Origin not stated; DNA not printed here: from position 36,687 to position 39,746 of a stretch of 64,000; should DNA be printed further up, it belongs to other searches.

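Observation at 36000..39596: Prophage-borne two-gene cassette: unrecognisable 273-aa protein + 919-aa uncharacterised-domain/RecD-like helicase fusion (candidate novel defence system)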

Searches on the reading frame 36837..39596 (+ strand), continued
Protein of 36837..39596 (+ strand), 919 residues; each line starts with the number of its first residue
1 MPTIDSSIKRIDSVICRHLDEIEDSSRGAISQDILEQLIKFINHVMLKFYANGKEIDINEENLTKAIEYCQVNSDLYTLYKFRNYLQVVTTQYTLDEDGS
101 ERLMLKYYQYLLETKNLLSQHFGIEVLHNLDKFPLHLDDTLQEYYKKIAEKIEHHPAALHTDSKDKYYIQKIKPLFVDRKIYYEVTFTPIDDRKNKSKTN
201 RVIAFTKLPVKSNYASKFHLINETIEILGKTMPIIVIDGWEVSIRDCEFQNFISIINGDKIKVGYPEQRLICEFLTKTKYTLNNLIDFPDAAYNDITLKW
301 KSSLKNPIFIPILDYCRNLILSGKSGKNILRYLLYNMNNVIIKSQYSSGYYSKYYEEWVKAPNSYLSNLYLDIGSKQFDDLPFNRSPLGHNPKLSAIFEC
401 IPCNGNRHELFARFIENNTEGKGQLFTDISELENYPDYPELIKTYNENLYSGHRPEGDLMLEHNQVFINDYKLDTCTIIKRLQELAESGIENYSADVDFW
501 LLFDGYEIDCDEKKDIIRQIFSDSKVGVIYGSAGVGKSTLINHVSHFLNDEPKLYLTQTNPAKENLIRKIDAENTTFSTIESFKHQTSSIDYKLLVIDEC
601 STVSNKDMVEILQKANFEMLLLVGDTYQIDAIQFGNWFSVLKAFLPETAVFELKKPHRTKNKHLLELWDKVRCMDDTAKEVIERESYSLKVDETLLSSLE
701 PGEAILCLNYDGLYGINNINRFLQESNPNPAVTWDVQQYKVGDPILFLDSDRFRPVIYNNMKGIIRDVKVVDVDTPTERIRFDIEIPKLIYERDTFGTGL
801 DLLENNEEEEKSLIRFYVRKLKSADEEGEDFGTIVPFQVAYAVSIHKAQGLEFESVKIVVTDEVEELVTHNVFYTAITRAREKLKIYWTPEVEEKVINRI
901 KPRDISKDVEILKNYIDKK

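Call 44: search_solved_structures(query=A5, max_evalue=0.01, show_alignments=1)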
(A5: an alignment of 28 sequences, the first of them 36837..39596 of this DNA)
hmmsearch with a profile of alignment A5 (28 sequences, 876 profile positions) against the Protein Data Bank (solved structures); distinct sequences matched with E-value up to 0.01: 8.
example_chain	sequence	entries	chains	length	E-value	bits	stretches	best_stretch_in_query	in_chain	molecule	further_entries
8bns_A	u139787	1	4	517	7.8e-11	43.9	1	501-671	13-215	AAA ATPase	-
3e1s_A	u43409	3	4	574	8.4e-06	27.2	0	496-645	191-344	Exodeoxyribonuclease V, subunit RecD | Exodeoxyribonuclease V, subunit RecD, putative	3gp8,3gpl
9kwf_B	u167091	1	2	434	1.2e-05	26.7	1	512-615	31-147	Putative deoxyribonuclease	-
1w36_D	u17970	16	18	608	0.0038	18.5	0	824-869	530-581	EXODEOXYRIBONUCLEASE V ALPHA CHAIN | RecBCD enzyme subunit RecD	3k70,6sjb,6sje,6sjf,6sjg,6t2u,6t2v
5ld2_D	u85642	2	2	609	0.0038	18.5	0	824-869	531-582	RecBCD enzyme subunit RecD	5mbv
7otj_A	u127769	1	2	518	0.0039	18.4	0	496-538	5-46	ATP-dependent DNA helicase PIF1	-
8xak_A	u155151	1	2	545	0.0071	17.6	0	758-862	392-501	ATP-dependent DNA helicase PIF1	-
5o6b_A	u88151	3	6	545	0.0084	17.3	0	758-862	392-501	ATP-dependent DNA helicase PIF1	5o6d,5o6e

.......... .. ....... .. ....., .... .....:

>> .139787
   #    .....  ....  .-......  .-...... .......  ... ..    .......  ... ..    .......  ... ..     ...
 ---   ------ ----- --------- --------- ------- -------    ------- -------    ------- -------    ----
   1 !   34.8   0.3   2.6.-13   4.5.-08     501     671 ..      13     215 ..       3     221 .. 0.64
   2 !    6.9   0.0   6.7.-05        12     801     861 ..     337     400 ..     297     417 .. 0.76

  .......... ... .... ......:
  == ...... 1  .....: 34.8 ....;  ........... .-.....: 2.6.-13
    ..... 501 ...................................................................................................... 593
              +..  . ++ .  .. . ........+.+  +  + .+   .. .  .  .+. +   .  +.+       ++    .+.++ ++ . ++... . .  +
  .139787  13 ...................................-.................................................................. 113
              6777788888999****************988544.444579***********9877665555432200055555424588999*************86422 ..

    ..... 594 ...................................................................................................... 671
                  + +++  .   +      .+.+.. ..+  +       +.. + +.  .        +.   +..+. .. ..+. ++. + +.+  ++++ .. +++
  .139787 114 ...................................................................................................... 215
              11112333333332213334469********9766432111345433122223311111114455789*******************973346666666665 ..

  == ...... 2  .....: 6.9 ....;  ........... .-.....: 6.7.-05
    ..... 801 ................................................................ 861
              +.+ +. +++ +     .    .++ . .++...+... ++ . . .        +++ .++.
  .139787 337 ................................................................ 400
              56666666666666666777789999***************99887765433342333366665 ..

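Call 46: predict_structure(alignment_id=A5)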
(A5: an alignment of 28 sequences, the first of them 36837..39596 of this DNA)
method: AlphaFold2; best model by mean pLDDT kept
length: 919 residues; sequences in the alignment: 28
mean_pLDDT: 83.2   pTM: 0.81
mean pLDDT of the five models: 83.2, 81.3, 81.2, 80.3, 75.3
residues with pLDDT >= 90: 328; 70-90: 466; 50-70: 100; < 50: 25
segments of 3 or more residues with pLDDT < 50: 351-358, 629-633, 823-829
pLDDT, mean of each block of 10 residues (from residue 1): 84 90 77 85 95 90 94 93 81 59 76 92 89 67 88 87 81 85 88 59 90 91 85 90 92 92 94 94 94 95 94 96 94 92 78 47 88 90 89 86 87 87 83 87 93 89 93 93 80 78 76 87 84 79 89 87 79 88 79 90 87 90 69 67 87 77 83 73 81 77 80 83 87 86 82 73 92 86 91 79 87 90 50 79 73 78 56 68 81 69 78 78
secondary structure, 60 per line:
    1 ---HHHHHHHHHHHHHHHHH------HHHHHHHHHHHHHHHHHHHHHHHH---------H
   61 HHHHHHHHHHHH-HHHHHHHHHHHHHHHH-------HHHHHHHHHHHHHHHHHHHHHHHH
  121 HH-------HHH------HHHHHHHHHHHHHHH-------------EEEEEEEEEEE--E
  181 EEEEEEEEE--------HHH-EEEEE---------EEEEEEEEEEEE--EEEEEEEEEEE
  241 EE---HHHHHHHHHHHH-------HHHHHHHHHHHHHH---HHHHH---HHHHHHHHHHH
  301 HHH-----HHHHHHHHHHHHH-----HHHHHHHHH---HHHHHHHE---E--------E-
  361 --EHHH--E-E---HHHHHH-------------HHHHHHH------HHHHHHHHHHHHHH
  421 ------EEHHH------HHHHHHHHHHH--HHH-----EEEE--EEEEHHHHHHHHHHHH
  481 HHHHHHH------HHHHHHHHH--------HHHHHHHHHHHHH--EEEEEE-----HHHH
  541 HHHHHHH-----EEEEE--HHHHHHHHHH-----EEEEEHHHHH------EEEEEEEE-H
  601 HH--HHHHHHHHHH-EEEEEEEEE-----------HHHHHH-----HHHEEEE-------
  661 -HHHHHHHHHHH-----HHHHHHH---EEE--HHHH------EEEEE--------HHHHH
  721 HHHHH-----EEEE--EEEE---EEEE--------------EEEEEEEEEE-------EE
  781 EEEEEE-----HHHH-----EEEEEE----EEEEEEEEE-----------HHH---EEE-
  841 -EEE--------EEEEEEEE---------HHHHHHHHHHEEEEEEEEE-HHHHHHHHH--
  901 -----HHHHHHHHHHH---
elements in order (helices of 4 or more, strands of 3 or more residues): H4-20 H27-50 H60-72 H74-89 H97-122 H139-153 E167-177 E180-189 E202-206 E216-227 E230-242 H246-257 H265-278 H282-286 H290-303 H309-321 H327-335 H339-345 H375-380 H394-400 H407-420 H438-448 E459-462 E465-468 H469-487 H494-502 H511-523 E526-531 H537-547 E553-557 H560-569 E575-579 H580-584 E591-598 H605-614 E616-624 H636-641 E650-653 H662-672 H678-684 E688-690 H693-696 E703-707 H716-725 E731-734 E737-740 E744-747 E762-771 E779-786 H792-795 E801-806 E811-819 E837-839 E842-844 E853-860 H870-879 E880-888 H890-898 H906-916

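Call 48: fold_search(model_id=the predicted structure, library=pdb)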
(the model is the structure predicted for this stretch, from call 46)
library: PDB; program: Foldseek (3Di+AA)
matches with E <= 10: 911; with E <= 0.001: 112
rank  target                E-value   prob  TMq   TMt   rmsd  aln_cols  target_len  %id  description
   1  6sjb_D                6.3e-18  1.00  0.40  0.59   6.6       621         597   15  Cryo-EM structure of the RecBCD Chi recognised complex (released 2020-01-01)
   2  5ld2_D                1.5e-17  1.00  0.39  0.56   6.6       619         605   16  Cryo-EM structure of RecBCD+DNA complex revealing activated nuclease domain (released 2016-10-05)
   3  3gpl_A                2.4e-17  1.00  0.39  0.66   4.9       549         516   15  Crystal structure of the ternary complex of RecD2 with DNA and ADPNP (released 2009-06-16)
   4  8b1t_D                3.0e-17  1.00  0.40  0.58   6.5       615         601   16  RecBCD-DNA in complex with the phage protein Abc2 (released 2022-12-28)
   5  5mbv_D                2.8e-16  1.00  0.35  0.51   7.4       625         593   16  Cryo-EM structure of Lambda Phage protein GamS bound to RecBCD. (released 2017-01-11)
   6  3e1s                  9.5e-16  1.00  0.36  0.59   7.0       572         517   14  Structure of an N-terminal truncation of Deinococcus radiodurans RecD2 (released 2008-08-19)
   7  3gp8_A                2.9e-14  1.00  0.38  0.59   7.9       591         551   14  Crystal structure of the binary complex of RecD2 with DNA (released 2009-06-16)
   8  8jx6_A                1.2e-12  1.00  0.27  0.48   7.8       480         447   14  Deep-Sea Helicase 9 (DSH9) (released 2023-07-26)
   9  3k70_D                2.4e-12  1.00  0.33  0.52   8.4       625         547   13  Crystal structure of the complete initiation complex of RecBCD (released 2009-11-10)
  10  1w36_D                4.1e-12  1.00  0.32  0.51   8.5       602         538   15  RecBCD:DNA complex (released 2004-11-04)
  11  6s3h_B                4.8e-12  1.00  0.28  0.56   9.7       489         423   16  Crystal structure of helicase Pif1 from Thermus oshimai in complex with ADP-AlF4 and (dT)7ds11bp (released 2021-01-13)
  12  6l3g_A                5.3e-12  1.00  0.26  0.52  10.7       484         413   17  Structural Basis for DNA Unwinding at Forked dsDNA by two coordinating Pif1 helicases (released 2019-12-11)
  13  8jx6_B                5.5e-12  1.00  0.27  0.47   7.8       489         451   15  Deep-Sea Helicase 9 (DSH9) (released 2023-07-26)
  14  7oar_A                5.5e-12  1.00  0.28  0.53  12.7       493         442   17  Crystal structure of helicase Pif1 from Thermus oshimai in complex with parallel G-quadruplex (released 2022-03-09)
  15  6s3h_A                5.8e-12  1.00  0.29  0.57   9.6       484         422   16  Crystal structure of helicase Pif1 from Thermus oshimai in complex with ADP-AlF4 and (dT)7ds11bp (released 2021-01-13)
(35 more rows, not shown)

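Call 49: search_protein_families(library=pfam, proteins=[L024:5-1075:+, L062:5005-5979:+, L019:54-827:+, L076:5026-5970:+], max_evalue=0.05)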
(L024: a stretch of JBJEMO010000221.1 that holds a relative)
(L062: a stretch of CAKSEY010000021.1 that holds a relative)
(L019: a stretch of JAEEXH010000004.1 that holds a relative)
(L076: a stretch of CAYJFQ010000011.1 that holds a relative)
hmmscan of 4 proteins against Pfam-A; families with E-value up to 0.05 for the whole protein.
L024:5-1075:+ (356 aa): 0 families

L062:5005-5979:+ (324 aa): 0 families

L019:54-827:+ (257 aa): 1 family
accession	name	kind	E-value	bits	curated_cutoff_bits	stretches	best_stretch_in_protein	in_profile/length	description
PF16413.10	Mlh1_C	-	0.027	14.3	25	1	107-227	120-243/264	DNA mismatch repair protein Mlh1 C-terminus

L076:5026-5970:+ (314 aa): 1 family
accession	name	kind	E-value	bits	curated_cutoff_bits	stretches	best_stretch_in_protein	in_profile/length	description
PF14088.11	DUF4268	-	1.5e-29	103.3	27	1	179-312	1-139/140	Domain of unknown function (DUF4268)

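Call 58: search_protein_families(library=padloc, alignment_id=A7, max_evalue=0.00001)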
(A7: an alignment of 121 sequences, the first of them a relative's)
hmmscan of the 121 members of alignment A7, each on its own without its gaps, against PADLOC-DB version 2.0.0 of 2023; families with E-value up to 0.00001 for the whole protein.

A. member 1, L019:54-824:+ (257 aa): 0 families

B. families by the number of members that match (of 121 scanned): 589 families (the first 25 are shown)
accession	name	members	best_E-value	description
PDLC03859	LmuB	5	6.6e-82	-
PDLC04134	mad2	5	1.4e-54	mads_2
PDLC04135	mad3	5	7e-47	mads_3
PDLC02980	AriA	5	5.5e-19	-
PDLC00271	PtuA1|PtuA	5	4.6e-18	AAA ATPase domain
PDLC03040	REase_I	4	2.3e-85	Type I restriction enzyme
PDLC02979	AriA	4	2.7e-31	-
PDLC02335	AbiLi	4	3.8e-16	AbiLi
PDLC03048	REase_I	3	0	Type I restriction enzyme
PDLC03044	REase_I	3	0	Type I restriction enzyme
PDLC03041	REase_I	3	4.1e-99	Type I restriction enzyme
PDLC03032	MTase_I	3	2e-82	Type I methyltransferase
PDLC03019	MTase_I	3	3e-60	Type I methyltransferase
PDLC03045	REase_I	3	8.8e-48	Type I restriction enzyme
PDLC03046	REase_I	3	3.1e-42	Type I restriction enzyme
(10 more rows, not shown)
